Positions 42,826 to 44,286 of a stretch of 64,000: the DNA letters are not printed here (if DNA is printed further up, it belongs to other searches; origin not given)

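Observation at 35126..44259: Repeat-bounded, AT-rich island encoding an Hsp70 / J-like / GrpE-like / kinase / AAA+ array (candidate undescribed system, now inactivated)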

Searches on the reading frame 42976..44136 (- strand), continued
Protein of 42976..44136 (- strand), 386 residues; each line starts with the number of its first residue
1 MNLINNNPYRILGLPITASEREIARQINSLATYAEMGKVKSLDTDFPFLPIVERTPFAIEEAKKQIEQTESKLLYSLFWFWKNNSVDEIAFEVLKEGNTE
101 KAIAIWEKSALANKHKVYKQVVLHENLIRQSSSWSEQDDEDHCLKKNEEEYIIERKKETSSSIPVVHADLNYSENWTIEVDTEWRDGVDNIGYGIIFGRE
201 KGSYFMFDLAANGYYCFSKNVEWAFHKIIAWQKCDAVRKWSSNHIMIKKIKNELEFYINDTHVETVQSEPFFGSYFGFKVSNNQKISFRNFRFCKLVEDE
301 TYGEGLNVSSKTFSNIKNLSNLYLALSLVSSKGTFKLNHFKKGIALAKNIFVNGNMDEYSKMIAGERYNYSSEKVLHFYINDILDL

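Call 63: search_solved_structures(query=A5, max_evalue=10, show_alignments=3)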
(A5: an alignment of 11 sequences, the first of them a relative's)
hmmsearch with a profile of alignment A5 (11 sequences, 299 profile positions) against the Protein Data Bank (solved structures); distinct sequences matched with E-value up to 10: 49.
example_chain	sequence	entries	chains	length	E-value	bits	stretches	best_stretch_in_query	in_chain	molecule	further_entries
9y5f_B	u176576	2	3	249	0.0013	21.1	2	25-95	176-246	sc-t-SNARE-5.s.8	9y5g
5vpa_B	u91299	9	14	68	0.0042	19.5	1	28-70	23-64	Transcription factor jun-D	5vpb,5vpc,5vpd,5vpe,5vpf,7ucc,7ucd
8tzk_E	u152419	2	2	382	0.0063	18.9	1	4-110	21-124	Peptidase M23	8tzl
1jun_A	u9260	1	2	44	0.014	17.8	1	35-71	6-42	C-JUN HOMODIMER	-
6v7y_A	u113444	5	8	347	0.014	17.7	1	34-87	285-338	Antigen-presenting glycoprotein CD1d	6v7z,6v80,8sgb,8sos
7saf_A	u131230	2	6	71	0.017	17.5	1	35-89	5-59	General control transcription factor GCN4/M protein chimera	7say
9y5h_B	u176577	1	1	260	0.027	16.8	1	22-95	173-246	sc-t-SNARE-diff-#3.3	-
2d3e_A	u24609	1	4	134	0.058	15.7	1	23-92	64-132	General control protein GCN4 and Tropomyosin 1 alpha chain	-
3he5_A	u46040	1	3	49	0.059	15.7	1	35-78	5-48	SYNZIP1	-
6xor_A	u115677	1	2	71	0.063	15.6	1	33-85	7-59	Protein swallow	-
2m8r_A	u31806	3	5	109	0.07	15.5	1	23-96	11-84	Syntaxin-1A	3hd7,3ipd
6tdu_AN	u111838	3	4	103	0.085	15.2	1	29-78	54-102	inhibitor of F1 (IF1)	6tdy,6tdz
6snz_A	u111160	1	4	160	0.096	15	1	28-100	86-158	Prelamin-A/C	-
5fv8_D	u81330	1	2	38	0.14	14.4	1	34-66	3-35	CJUN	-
9z5u_A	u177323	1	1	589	0.14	14.4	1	22-75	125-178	sE1E2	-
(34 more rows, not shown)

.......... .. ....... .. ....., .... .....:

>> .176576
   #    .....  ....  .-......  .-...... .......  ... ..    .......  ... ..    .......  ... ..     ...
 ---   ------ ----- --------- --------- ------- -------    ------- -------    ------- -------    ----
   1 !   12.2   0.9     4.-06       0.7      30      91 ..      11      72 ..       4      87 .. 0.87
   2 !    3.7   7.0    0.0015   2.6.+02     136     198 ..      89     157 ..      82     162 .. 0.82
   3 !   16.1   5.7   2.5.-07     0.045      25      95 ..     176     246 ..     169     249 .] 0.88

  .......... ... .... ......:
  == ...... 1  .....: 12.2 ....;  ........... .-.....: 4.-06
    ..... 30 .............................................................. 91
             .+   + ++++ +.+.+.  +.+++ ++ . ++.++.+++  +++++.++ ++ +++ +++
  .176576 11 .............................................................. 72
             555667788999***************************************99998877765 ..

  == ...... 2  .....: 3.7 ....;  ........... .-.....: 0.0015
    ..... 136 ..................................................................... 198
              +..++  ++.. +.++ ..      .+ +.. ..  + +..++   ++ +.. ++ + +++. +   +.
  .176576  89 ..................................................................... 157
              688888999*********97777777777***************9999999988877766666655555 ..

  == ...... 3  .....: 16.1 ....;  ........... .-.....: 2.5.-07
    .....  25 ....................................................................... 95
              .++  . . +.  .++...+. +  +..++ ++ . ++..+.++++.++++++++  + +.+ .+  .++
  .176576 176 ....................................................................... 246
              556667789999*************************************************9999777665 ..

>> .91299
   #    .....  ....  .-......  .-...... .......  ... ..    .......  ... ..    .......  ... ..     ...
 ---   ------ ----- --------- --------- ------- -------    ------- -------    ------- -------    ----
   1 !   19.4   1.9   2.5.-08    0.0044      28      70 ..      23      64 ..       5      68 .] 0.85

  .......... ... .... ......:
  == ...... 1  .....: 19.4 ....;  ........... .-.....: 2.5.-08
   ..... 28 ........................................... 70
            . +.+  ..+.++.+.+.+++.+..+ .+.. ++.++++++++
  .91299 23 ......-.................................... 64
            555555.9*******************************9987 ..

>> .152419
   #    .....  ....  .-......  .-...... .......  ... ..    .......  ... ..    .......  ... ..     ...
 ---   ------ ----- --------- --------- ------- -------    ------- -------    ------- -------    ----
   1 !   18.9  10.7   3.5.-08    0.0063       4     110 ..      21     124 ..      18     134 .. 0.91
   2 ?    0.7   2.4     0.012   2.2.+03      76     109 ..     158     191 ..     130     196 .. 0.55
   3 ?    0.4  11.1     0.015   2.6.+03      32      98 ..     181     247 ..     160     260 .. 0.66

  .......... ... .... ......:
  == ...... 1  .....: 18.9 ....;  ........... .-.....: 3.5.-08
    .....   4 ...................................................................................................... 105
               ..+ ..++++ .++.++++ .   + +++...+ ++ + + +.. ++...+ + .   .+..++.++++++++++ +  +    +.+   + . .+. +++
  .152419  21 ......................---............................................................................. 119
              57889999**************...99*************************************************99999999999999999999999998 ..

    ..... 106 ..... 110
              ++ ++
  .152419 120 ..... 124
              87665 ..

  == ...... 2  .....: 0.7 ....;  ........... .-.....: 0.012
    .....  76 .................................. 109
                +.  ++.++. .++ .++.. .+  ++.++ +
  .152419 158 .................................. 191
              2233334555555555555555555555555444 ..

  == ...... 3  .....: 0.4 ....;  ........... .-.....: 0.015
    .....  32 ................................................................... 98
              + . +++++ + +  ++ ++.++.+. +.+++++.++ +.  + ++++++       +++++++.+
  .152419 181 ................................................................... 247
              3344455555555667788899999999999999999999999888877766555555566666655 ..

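Call 65: find_homologous_proteins(query=L017:12090-12989:+, max_evalue=0.001)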
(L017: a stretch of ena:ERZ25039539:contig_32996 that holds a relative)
Query L017:12090-12989:+ (299 aa): 275 proteins with E <= 0.001 among 2028 candidates; the best 120 are listed.
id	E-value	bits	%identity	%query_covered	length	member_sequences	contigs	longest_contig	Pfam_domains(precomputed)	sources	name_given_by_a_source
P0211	2.5e-163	559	90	100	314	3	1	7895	-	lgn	-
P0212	1.1e-152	524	88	96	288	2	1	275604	-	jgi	jgi:hypothetical protein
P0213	9.5e-152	521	85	98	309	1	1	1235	-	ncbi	-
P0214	1.6e-150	517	84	100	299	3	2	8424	-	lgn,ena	-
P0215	1.3e-148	511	82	100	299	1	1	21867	-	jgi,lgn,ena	-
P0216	2.2e-146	504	83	100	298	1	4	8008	-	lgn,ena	-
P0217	6.6e-146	502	82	100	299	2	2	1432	-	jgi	-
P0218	1.7e-143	494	80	98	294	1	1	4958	-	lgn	-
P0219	3.0e-143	494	81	100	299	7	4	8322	-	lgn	-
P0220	1.1e-141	488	80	100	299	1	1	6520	-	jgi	-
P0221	2.4e-141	487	79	100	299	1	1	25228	-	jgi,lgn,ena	-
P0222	2.9e-140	484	80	100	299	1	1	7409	-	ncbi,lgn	-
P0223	3.7e-138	477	83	93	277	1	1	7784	-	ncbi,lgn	-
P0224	1.4e-137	475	83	93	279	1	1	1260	-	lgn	-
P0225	6.9e-136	469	77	99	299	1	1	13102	-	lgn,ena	-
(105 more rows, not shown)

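Call 71: search_solved_structures(query=A8, max_evalue=0.01, show_alignments=1)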
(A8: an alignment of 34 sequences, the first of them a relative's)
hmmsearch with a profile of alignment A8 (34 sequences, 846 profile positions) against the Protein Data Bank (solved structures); distinct sequences matched with E-value up to 0.01: 130 (the best 60 are shown).
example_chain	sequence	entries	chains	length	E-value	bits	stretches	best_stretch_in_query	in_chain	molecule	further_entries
2v7y_A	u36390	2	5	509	2e-68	234.4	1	9-375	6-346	CHAPERONE PROTEIN DNAK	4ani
4rtf_D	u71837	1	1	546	2.1e-68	234.3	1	8-378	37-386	Chaperone protein DnaK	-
6w6e_I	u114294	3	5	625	2.9e-68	233.9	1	8-378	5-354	Chaperone protein DnaK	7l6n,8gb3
9dvi_B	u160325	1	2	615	9.9e-67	228.8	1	9-377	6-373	Chaperone protein DnaK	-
8w1m_A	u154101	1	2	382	1.2e-65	225.3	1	9-377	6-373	Chaperone protein DnaK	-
5obx_A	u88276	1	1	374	2.2e-64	221.1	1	9-375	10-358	Chaperone protein DnaK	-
5obw_A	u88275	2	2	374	5.9e-64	219.6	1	9-375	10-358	Chaperone protein DnaK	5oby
3c7n_B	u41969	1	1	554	4.4e-63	216.8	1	9-378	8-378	Heat shock cognate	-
6cz1_A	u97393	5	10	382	2.6e-62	214.2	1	9-377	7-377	Endoplasmic reticulum chaperone BiP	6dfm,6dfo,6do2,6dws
3ldl_A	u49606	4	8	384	2.6e-62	214.2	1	9-377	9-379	78 kDa glucose-regulated protein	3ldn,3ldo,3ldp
3iuc_A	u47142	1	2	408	2.9e-62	214.1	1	9-377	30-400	Heat shock 70kDa protein 5 (Glucose-regulated protein, 78kDa)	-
9h0c_A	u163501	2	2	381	3e-62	214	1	9-377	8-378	Endoplasmic reticulum chaperone BiP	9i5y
5obu_A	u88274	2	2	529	3.1e-62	214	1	9-375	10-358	Chaperone protein DnaK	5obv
5evz_A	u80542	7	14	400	3.1e-62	214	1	9-377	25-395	78 kDa glucose-regulated protein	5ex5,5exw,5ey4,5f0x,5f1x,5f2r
6ha7_A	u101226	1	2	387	3.1e-62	213.9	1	9-377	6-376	Endoplasmic reticulum chaperone BiP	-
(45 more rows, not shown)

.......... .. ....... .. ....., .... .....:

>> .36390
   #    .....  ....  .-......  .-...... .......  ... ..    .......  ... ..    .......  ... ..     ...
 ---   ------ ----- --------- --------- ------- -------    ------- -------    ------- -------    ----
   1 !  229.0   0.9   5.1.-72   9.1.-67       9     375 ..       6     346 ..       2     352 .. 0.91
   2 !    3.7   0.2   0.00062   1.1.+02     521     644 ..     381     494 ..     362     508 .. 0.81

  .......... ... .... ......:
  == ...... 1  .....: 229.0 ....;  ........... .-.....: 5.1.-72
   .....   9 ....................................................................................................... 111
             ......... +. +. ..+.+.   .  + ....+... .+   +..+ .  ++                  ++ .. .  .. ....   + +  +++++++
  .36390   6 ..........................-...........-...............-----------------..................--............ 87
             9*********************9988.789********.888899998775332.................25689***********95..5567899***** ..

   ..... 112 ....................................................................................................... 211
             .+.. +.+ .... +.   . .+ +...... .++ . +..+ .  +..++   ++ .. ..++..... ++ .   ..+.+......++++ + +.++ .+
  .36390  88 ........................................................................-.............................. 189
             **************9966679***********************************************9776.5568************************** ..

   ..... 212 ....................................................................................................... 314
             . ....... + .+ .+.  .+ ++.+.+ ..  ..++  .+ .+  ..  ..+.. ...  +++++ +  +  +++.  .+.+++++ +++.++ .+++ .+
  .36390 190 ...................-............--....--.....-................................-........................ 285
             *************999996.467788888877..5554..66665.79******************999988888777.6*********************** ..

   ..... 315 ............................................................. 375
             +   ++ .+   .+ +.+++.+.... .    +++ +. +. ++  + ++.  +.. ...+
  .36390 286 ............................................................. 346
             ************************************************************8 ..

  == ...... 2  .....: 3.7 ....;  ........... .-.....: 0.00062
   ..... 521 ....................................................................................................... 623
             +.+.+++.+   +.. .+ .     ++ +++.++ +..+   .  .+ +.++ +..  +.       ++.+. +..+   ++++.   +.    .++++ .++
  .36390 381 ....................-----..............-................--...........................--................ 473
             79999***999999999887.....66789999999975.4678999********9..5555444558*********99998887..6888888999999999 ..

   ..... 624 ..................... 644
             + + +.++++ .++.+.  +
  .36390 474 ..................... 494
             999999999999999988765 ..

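Call 75: search_protein_families(library=pfam, proteins=[L007:27-1778:+, L007:1862-3013:+, L007:3218-4237:-, L007:5103-6098:+, L007:6103-8637:+, L007:8798-9691:-, L007:18631-19272:-, L007:19501-21987:-, L008:17420-18166:+, L008:7477-8784:-], max_evalue=0.001)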
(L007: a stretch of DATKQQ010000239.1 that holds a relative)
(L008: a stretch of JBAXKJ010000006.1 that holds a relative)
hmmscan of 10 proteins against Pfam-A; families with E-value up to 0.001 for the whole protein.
L007:27-1778:+ (583 aa): 3 families
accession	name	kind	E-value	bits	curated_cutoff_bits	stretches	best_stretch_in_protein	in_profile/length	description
PF17657.6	DNA_pol3_finger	-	1.2e-38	132.4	22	1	91-257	3-165/166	Bacterial DNA polymerase III alpha subunit finger domain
PF14579.12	HHH_6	-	3.2e-21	75.8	25.6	1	330-416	1-90/90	Helix-hairpin-helix motif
PF07733.18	DNA_pol3_alpha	-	7.1e-10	39.4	23.9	1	15-85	188-259/260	Bacterial DNA polymerase III alpha NTPase domain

L007:1862-3013:+ (383 aa): 4 families
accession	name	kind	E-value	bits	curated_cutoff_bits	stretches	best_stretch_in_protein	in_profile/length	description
PF00817.25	IMS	-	5e-45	153.5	23.2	1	12-157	1-148/148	impB/mucB/samB family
PF11799.13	IMS_C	-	4.7e-26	91.8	20.7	1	244-347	2-104/109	impB/mucB/samB family C-terminal domain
PF21999.2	IMS_HHH_1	-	1.4e-07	32.3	27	1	183-233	2-53/53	DNA polymerase-iota, thumb domain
PF11798.14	IMS_HHH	-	0.00018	22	24.4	1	171-199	3-31/32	IMS family HHH motif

L007:3218-4237:- (339 aa): 1 family
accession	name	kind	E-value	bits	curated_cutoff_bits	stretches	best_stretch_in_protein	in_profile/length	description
PF14279.12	HNH_5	-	2.8e-06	27.6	27.5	1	65-104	10-53/56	HNH endonuclease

L007:5103-6098:+ (331 aa): 2 families
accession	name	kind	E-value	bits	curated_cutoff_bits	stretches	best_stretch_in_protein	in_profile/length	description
PF00004.35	AAA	-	1.8e-28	100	21.2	1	129-254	1-130/131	ATPase family associated with various cellular activities (AAA)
PF20720.3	nSTAND3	-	2.7e-05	24.3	27.2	1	119-243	10-119/155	Novel STAND NTPase 3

L007:6103-8637:+ (844 aa): 1 family
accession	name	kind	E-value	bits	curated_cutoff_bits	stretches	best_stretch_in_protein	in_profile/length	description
PF00082.27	Peptidase_S8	-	6.5e-32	111.4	21.8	1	306-636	3-288/288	Subtilase family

L007:8798-9691:- (297 aa): 0 families

L007:18631-19272:- (213 aa): 0 families

L007:19501-21987:- (828 aa): 8 families
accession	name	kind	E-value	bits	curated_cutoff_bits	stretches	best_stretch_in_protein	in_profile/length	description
PF07693.20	KAP_NTPase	-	3.8e-07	30.1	20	1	278-447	6-172/293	KAP family P-loop domain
PF13401.12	AAA_22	-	1.5e-06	29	27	1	295-446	8-104/130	AAA domain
PF13191.12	AAA_16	-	3.1e-05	25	32.6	1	278-442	10-148/167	AAA ATPase domain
PF01637.24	ATPase_2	-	6.3e-05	23.3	33.2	1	288-476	16-201/225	ATPase domain predominantly from Archaea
PF24883.2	NPHP3_N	-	6.7e-05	23.6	24.8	0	294-364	24-89/164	Nephrocystin 3, N-terminal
PF05729.18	NACHT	-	0.00019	21.7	26.7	0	294-354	2-58/167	NACHT domain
PF13173.12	AAA_14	-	0.00033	21.1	27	1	294-356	4-60/129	AAA domain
PF01935.23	DUF87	-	0.00037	21.1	23.2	0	297-446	28-186/220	Helicase HerA, central domain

L008:17420-18166:+ (248 aa): 1 family
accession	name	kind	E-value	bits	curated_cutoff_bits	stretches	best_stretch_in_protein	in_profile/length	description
PF08867.16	FRG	-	6.2e-24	85.2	25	1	28-121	3-93/94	FRG domain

L008:7477-8784:- (435 aa): 1 family
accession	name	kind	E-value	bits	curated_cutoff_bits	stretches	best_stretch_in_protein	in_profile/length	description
PF13585.12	CHU_C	-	8.6e-17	61.5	27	1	341-431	2-84/86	CHU_C Type IX secretion signal domain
